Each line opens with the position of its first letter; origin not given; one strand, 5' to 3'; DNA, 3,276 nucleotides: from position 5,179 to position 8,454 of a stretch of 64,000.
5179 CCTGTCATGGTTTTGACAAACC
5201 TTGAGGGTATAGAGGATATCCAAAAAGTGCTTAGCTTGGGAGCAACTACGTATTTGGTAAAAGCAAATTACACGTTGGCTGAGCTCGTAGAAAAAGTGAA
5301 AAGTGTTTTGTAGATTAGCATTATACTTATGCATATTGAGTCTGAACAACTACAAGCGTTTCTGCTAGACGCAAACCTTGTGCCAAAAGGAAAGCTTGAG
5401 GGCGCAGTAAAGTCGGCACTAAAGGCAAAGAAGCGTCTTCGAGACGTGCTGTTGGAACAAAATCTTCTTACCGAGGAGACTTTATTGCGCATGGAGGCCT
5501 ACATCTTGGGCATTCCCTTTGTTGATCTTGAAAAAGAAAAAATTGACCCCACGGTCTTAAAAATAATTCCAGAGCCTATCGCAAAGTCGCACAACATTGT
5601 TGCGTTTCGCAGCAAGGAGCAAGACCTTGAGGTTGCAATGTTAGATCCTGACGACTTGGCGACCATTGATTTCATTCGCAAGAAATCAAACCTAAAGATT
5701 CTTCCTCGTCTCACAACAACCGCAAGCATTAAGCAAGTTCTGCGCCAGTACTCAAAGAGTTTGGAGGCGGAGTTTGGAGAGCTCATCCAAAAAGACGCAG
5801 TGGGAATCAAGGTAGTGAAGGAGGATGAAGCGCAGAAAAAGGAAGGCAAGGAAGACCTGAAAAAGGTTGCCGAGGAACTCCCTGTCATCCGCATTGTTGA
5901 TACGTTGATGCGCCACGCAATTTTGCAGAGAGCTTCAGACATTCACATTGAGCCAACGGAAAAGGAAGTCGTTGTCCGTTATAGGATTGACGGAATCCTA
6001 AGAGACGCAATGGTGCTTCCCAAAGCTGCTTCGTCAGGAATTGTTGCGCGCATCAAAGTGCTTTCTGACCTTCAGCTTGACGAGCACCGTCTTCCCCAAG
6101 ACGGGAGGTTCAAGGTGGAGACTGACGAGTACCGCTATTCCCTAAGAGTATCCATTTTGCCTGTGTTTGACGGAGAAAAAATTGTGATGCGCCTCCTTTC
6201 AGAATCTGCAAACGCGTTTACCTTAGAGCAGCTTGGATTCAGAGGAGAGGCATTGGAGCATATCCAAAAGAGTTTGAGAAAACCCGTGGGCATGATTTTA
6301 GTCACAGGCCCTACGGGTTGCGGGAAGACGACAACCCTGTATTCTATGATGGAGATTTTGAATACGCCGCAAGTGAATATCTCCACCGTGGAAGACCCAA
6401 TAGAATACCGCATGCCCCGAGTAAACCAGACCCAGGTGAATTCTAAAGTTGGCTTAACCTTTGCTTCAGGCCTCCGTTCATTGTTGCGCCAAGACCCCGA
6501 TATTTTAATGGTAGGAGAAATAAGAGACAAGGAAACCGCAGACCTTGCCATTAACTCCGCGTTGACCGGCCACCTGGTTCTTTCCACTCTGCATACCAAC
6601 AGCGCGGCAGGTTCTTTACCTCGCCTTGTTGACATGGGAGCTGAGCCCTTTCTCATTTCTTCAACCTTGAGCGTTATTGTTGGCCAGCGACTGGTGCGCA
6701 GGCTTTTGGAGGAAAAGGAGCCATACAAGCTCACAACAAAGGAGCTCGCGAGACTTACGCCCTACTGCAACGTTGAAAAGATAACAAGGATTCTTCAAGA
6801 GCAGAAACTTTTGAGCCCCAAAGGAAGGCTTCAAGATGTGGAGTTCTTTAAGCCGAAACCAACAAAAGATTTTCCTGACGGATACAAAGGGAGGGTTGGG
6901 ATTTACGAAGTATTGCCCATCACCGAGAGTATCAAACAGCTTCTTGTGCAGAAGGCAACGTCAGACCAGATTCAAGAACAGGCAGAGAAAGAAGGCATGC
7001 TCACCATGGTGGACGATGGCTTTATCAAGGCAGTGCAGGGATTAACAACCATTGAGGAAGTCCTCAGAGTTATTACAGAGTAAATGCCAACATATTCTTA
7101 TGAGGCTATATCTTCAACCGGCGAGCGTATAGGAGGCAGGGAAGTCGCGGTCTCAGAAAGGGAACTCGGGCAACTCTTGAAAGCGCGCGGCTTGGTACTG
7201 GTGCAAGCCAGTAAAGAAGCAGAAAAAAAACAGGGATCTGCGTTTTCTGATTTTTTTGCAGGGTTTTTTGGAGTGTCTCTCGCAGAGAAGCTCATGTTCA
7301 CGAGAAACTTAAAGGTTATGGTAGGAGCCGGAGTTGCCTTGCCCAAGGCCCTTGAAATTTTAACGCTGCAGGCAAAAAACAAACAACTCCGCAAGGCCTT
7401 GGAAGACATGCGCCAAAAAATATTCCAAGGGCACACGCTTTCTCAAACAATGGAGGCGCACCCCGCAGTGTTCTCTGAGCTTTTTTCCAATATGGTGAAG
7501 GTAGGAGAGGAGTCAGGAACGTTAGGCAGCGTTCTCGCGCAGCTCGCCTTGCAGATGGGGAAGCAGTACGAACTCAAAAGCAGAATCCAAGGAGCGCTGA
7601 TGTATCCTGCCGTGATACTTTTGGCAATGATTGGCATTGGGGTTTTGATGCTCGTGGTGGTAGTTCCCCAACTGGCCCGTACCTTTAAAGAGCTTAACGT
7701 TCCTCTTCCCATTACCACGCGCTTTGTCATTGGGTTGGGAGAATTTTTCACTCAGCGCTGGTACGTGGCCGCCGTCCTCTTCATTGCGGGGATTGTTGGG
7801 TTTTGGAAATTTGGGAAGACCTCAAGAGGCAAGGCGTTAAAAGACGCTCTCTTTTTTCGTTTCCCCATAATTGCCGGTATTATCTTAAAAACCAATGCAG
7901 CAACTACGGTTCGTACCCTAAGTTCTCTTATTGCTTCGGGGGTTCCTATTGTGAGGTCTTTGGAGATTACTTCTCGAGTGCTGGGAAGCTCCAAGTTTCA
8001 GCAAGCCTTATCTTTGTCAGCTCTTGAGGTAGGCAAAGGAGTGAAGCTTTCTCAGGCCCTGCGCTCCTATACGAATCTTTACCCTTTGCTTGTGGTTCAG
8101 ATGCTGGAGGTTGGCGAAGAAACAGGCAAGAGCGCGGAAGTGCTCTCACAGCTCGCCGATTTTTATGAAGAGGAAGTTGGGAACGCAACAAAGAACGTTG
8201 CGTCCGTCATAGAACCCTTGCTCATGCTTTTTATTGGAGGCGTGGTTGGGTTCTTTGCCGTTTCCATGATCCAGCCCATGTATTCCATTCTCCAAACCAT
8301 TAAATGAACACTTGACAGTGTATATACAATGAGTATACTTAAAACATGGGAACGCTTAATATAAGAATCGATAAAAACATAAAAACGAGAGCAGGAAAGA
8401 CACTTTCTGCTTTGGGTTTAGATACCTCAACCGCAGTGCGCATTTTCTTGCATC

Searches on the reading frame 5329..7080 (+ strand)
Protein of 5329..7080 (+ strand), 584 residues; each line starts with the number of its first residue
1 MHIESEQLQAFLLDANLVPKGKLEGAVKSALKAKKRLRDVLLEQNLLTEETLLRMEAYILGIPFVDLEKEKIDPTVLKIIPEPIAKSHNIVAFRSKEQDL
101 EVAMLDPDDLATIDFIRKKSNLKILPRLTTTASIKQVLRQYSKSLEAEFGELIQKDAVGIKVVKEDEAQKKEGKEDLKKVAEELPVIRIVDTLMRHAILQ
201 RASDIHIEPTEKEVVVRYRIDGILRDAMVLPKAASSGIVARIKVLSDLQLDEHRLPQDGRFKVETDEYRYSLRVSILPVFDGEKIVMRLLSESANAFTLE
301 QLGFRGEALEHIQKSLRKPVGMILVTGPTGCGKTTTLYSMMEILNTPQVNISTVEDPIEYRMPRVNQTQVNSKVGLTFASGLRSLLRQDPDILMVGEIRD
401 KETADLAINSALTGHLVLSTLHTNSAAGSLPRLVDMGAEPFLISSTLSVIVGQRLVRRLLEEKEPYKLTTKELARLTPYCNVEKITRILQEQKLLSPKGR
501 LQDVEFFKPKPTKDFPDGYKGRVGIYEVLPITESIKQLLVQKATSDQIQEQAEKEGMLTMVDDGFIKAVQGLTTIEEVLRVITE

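Call 34: search_protein_families(library=pfam, proteins=[window:5329-7080:+], max_evalue=0.001)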
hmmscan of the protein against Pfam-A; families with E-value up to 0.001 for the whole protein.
window:5329-7080:+ (584 aa): 4 families
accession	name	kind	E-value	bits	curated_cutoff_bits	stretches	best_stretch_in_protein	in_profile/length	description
PF00437.27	T2SSE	-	3e-122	408.3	24.9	1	182-580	4-370/370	Type II/IV secretion system protein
PF05157.20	MshEN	-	1.6e-15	57.3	23.1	1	60-145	1-87/90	MshEN domain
PF03215.21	Rad17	-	0.00041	20.8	23.8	0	318-373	43-95/186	Rad17 P-loop domain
PF13401.12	AAA_22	-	0.00095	19.9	27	0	321-349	6-37/130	AAA domain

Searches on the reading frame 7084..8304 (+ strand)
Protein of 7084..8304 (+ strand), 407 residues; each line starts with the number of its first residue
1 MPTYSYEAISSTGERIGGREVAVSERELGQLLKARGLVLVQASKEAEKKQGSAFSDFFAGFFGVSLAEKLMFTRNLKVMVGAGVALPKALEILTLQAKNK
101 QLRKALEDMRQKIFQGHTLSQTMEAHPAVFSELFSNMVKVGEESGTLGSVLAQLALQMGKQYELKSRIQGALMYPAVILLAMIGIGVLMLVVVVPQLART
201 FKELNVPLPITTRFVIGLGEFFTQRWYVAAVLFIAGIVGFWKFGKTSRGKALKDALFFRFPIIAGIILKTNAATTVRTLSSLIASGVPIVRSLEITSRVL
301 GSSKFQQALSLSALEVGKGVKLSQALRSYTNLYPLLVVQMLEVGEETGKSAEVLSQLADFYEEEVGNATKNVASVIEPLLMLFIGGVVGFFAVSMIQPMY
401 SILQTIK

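Call 34: search_protein_families(library=pfam, proteins=[window:7084-8304:+], max_evalue=0.001)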
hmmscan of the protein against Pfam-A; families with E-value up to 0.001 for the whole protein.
window:7084-8304:+ (407 aa): 1 family
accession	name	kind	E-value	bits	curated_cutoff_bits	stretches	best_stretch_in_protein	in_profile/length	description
PF00482.28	T2SSF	-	3.5e-54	182.5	25.2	2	72-195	1-125/125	Type II secretion system (T2SS), protein F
